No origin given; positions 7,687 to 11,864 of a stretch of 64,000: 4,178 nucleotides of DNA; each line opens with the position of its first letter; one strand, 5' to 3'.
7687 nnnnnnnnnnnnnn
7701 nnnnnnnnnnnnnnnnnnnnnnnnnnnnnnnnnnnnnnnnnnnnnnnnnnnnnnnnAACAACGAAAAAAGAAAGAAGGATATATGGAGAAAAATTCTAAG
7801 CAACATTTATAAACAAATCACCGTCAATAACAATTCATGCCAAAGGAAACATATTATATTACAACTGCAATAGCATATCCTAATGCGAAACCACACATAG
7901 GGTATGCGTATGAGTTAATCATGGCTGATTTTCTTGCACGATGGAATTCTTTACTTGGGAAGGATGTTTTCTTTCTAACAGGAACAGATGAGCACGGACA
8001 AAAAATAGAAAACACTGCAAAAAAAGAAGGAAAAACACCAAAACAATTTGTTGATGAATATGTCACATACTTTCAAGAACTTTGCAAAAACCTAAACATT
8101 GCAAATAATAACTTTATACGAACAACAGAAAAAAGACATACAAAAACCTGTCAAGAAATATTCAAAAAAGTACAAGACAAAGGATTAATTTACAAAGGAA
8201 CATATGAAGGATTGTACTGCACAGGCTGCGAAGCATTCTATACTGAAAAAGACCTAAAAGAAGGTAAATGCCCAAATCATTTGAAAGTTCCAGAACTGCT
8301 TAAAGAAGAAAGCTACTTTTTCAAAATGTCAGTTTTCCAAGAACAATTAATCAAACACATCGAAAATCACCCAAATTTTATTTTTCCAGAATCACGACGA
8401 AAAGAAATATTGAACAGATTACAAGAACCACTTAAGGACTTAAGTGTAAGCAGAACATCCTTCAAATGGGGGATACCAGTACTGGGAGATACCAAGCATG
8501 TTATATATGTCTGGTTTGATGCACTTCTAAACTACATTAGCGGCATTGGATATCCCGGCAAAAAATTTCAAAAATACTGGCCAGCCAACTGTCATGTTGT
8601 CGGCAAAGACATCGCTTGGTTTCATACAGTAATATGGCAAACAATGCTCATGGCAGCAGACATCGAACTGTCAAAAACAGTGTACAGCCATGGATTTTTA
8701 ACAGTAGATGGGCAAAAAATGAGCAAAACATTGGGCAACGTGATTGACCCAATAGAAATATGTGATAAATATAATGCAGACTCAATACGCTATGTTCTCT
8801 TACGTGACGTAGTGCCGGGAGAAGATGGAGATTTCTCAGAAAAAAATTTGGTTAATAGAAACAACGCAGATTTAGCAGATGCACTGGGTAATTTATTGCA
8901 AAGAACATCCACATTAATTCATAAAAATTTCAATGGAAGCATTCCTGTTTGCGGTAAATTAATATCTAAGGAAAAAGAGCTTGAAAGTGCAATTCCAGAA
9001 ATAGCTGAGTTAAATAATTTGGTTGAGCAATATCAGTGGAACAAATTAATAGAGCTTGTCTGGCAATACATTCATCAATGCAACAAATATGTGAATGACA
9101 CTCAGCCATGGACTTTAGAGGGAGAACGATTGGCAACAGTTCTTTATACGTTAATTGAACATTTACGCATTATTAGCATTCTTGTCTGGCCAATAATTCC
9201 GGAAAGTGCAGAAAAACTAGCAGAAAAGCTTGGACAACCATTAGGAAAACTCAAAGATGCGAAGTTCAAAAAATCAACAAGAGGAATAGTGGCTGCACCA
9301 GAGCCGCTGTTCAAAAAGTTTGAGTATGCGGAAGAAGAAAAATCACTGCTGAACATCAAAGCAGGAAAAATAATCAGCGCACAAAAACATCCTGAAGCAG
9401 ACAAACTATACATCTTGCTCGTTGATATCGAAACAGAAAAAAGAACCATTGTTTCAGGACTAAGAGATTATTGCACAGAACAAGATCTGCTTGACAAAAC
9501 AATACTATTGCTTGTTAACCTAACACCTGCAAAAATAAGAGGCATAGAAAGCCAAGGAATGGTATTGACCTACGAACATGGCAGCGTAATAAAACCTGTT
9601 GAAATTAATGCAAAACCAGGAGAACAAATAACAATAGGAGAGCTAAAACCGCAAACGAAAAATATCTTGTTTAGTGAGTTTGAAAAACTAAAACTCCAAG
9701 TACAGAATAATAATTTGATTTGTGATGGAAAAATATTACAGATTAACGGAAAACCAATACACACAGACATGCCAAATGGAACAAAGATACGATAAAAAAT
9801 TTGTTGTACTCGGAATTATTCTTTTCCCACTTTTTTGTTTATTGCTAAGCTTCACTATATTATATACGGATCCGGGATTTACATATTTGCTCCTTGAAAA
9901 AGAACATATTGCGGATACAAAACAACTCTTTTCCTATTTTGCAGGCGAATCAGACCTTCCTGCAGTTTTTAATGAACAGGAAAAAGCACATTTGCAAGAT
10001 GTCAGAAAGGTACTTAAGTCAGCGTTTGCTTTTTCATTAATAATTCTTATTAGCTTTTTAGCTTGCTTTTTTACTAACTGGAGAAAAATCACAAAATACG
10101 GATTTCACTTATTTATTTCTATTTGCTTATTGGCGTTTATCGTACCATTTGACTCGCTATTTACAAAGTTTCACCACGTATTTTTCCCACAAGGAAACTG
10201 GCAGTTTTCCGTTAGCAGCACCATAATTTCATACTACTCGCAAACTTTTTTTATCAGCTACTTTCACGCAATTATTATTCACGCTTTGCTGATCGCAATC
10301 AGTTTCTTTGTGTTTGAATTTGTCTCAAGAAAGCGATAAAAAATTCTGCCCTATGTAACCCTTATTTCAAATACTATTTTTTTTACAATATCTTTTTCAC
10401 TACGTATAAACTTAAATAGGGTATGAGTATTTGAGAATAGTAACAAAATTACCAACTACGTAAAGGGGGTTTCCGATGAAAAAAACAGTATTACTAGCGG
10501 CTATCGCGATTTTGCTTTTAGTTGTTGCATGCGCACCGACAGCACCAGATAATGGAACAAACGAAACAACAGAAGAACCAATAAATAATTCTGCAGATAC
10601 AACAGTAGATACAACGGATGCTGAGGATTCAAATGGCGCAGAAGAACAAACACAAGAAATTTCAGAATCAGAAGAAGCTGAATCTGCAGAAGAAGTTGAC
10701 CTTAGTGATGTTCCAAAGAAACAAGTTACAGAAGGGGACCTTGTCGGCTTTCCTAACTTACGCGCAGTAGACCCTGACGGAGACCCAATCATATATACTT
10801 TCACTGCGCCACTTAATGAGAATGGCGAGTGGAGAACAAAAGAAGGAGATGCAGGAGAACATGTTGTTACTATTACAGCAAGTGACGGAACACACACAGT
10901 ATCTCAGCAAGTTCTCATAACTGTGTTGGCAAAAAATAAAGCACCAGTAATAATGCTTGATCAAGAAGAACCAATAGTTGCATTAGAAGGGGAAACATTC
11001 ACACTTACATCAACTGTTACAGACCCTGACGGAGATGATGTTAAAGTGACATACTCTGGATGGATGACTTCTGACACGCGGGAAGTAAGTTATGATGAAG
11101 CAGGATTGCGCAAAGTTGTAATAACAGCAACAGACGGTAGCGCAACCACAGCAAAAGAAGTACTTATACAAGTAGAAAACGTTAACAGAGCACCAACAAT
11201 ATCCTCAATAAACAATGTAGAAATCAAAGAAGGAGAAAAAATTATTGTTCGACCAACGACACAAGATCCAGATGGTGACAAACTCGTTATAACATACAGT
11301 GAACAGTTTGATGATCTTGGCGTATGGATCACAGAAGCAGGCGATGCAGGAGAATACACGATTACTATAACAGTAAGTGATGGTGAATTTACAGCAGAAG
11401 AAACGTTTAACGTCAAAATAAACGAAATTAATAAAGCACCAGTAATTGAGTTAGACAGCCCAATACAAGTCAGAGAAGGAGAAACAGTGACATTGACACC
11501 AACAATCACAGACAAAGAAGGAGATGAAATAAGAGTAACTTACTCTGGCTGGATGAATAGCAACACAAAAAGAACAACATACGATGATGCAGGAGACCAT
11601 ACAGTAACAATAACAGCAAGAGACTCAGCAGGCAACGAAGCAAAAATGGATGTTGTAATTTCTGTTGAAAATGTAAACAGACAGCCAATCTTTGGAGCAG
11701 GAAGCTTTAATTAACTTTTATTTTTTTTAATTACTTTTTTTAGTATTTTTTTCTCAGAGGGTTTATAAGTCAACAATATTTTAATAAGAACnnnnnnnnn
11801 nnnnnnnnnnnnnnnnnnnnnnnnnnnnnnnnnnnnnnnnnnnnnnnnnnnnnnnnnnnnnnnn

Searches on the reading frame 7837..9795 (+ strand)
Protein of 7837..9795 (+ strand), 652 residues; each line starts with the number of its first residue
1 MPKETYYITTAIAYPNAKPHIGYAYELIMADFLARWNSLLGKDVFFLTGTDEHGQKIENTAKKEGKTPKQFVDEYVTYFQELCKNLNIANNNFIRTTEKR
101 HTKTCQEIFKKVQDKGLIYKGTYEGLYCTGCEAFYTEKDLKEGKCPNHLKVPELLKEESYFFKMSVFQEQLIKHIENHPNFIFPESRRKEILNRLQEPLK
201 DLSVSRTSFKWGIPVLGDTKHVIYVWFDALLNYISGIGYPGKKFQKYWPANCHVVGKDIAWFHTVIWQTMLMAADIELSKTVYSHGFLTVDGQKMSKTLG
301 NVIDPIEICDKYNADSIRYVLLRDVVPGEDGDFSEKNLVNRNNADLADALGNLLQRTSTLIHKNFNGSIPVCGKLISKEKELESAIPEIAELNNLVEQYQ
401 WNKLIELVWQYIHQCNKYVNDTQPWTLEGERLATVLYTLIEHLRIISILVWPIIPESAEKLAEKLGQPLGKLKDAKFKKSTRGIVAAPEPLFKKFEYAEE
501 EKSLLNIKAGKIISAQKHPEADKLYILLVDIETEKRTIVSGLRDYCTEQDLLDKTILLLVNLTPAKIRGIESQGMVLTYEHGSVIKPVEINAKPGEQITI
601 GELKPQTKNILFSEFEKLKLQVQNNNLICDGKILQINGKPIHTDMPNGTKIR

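Call 8: search_protein_families(library=pfam, proteins=[window:7837-9795:+], max_evalue=0.00001)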
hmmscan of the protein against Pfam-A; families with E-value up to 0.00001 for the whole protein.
window:7837-9795:+ (652 aa): 4 families
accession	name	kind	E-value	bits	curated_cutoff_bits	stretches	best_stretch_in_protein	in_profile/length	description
PF09334.17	tRNA-synt_1g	-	8e-109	364.4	20.1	2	139-357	163-390/391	tRNA synthetases class I (M)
PF00133.28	tRNA-synt_1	-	8.8e-39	133.9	22.7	2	219-322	295-403/414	tRNA synthetases class I (I, L, M and V)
PF01588.26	tRNA_bind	-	2.1e-23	82.7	27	1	507-584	1-81/96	Putative tRNA binding domain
PF01406.26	tRNA-synt_1e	-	4.9e-18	66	27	2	17-124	21-127/301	tRNA synthetases class I (C) catalytic domain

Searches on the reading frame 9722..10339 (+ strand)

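Call 26: search_protein_families(library=pfam, proteins=[window:9722-10339:+], max_evalue=0.001)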
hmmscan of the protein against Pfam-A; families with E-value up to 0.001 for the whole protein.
window:9722-10339:+ (205 aa): 1 family
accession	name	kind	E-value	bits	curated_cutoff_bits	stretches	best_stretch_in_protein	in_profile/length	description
PF07314.17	Lit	-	5e-15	56.4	24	1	33-177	5-176/176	Lipoprotein intramolecular transacylase Lit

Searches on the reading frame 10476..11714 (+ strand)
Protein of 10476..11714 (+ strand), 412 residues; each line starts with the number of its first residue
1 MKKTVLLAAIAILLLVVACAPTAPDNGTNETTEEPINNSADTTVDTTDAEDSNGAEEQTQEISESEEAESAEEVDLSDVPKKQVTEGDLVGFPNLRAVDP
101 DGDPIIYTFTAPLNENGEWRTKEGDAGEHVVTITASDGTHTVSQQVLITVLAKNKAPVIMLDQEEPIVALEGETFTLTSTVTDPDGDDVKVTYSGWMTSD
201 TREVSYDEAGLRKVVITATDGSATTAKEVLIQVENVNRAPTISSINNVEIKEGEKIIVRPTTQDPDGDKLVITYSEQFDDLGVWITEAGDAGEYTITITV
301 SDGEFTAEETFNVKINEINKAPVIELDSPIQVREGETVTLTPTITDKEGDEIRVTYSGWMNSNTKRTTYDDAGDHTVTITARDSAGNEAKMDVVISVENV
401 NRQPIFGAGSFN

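Call 8: search_protein_families(library=pfam, proteins=[window:10476-11714:+], max_evalue=0.00001)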
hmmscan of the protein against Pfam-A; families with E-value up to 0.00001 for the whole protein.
window:10476-11714:+ (412 aa): 4 families
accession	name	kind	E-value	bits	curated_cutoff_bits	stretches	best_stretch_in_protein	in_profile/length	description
PF17963.7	Big_9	-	3.9e-15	56.9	23.6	0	237-313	1-88/89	Bacterial Ig domain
PF00801.26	PKD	-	2.5e-10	40.6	23.5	0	332-389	11-73/80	PKD domain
PF17803.7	Cadherin_4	-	4.1e-09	37.3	25.1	0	310-356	2-51/71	Bacterial cadherin-like domain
PF18911.6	PKD_4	-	2.2e-08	34.5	27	0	319-390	1-77/85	PKD domain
